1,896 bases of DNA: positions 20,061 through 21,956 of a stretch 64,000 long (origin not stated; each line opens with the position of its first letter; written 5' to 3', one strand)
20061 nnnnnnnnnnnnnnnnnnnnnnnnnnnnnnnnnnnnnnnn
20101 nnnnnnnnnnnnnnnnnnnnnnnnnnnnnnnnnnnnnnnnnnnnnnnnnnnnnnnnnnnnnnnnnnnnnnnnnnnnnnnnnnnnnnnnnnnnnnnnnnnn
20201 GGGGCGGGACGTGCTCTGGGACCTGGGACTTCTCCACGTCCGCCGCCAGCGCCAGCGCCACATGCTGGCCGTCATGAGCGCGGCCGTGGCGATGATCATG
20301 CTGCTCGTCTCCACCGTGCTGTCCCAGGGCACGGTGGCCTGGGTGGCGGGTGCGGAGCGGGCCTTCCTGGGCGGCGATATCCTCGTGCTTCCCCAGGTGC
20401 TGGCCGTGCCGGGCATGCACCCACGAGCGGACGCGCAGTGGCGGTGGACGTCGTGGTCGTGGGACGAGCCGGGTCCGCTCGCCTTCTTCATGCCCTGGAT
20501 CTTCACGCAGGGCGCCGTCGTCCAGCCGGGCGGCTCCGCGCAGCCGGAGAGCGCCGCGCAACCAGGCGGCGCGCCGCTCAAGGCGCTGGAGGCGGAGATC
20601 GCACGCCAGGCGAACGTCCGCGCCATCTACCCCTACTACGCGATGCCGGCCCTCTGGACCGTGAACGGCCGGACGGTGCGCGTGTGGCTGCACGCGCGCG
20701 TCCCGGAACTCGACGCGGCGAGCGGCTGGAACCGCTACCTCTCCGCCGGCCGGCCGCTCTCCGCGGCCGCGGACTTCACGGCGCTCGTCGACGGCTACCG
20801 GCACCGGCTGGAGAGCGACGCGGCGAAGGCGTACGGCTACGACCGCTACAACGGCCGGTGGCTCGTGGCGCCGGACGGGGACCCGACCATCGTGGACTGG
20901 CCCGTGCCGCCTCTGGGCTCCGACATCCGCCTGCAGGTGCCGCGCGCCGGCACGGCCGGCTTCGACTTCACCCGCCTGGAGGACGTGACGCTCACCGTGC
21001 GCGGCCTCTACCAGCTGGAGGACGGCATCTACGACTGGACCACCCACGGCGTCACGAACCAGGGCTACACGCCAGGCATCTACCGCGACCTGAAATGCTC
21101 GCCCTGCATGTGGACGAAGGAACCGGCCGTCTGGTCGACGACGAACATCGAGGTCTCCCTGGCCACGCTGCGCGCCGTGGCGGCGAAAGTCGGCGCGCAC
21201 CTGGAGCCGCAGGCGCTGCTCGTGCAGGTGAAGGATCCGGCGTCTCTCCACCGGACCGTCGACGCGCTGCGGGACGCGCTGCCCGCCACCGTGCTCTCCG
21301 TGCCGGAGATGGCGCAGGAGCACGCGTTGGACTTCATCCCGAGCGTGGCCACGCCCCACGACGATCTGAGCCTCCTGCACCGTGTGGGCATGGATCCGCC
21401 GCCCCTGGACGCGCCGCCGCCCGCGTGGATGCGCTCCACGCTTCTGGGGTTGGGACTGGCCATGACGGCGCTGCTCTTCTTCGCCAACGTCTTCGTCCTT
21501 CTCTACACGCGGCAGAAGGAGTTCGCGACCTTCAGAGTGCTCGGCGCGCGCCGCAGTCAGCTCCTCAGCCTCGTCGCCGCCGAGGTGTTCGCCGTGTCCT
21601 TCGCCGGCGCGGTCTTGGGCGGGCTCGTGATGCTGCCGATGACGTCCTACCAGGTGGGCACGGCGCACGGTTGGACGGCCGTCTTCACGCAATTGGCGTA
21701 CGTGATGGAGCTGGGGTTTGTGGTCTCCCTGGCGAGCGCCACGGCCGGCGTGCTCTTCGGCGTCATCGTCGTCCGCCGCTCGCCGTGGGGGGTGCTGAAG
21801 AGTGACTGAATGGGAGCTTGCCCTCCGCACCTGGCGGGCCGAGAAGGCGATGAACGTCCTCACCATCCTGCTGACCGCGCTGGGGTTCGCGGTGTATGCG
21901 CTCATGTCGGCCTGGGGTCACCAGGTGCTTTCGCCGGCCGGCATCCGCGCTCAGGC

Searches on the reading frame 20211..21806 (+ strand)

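Call 64: search_protein_families(library=pfam, proteins=[window:20211-21806:+], max_evalue=0.00001)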
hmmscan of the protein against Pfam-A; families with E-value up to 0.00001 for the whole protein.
window:20211-21806:+ (532 aa): 1 family
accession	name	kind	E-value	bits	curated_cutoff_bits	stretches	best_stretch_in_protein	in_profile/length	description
PF02687.27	FtsX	-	9e-10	39.1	25.5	1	411-520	3-103/120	FtsX-like permease C-terminal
